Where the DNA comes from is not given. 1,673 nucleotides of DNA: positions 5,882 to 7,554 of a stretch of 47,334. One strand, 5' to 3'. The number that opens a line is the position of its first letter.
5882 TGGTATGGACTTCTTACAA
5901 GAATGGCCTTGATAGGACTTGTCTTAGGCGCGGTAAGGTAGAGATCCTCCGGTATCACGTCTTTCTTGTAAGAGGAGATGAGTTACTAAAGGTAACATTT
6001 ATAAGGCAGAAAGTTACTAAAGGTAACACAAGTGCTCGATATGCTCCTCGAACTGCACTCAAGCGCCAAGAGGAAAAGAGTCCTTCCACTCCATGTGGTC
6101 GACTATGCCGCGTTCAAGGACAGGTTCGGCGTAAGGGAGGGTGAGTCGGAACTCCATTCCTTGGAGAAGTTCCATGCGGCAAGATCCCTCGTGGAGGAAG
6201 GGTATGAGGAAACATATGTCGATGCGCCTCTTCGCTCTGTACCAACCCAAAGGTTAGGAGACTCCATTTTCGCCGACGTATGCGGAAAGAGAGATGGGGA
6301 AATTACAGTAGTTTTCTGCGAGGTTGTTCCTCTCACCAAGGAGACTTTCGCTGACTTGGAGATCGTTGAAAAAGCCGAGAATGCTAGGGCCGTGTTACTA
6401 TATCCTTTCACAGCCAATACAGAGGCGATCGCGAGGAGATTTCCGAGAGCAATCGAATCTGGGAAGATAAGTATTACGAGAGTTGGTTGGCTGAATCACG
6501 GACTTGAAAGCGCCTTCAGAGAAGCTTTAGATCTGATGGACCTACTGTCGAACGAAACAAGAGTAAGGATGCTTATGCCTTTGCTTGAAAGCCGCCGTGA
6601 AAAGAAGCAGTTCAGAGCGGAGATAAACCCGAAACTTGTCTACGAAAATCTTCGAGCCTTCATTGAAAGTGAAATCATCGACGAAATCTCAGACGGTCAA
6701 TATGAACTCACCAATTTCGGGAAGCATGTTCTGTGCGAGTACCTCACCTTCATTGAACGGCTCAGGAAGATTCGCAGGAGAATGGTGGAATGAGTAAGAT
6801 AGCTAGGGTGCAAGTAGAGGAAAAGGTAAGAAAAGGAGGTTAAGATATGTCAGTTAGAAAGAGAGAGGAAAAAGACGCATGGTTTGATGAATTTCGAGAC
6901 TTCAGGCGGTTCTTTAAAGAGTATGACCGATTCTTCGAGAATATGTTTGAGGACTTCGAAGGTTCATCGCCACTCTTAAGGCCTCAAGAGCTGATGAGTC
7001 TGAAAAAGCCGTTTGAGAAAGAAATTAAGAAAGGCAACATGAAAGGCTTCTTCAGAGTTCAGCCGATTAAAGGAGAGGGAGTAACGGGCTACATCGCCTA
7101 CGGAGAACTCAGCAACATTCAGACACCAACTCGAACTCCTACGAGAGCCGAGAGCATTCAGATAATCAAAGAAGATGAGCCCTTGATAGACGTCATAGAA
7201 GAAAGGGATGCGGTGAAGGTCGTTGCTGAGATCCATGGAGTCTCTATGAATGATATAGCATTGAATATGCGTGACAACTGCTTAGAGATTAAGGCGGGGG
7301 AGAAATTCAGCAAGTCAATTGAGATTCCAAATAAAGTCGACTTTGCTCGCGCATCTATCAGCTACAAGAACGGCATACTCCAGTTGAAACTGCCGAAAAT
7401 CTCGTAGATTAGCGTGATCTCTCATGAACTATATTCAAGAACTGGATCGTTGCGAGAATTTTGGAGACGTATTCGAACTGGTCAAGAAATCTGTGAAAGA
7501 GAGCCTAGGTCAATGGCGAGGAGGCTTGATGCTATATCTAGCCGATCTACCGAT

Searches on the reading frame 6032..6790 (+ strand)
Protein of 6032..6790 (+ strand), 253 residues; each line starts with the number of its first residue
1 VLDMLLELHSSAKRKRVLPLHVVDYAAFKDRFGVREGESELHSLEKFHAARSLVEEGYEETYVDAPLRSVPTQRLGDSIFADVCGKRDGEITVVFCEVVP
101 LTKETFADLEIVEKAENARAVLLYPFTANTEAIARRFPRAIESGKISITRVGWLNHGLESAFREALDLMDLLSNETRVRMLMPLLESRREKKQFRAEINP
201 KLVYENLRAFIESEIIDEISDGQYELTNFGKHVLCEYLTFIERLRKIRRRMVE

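Call 82: search_protein_families(library=pfam, proteins=[window:6032-6790:+], max_evalue=0.001)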
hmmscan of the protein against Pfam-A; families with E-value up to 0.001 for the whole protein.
window:6032-6790:+ (253 aa): 1 family
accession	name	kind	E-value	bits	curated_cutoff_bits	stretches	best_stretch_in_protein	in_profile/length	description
PF25213.1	HVO_A0261_N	-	4.1e-07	30.2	35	1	169-248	5-85/86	HVO_A0261 N-terminal domain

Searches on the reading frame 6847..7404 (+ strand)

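Call 82: search_protein_families(library=pfam, proteins=[window:6847-7404:+], max_evalue=0.001)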
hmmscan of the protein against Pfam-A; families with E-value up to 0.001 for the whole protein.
window:6847-7404:+ (186 aa): 1 family
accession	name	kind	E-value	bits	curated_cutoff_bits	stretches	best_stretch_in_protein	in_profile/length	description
PF00011.27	HSP20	-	6.5e-07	29.8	20.8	1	116-184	2-87/102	Hsp20/alpha crystallin family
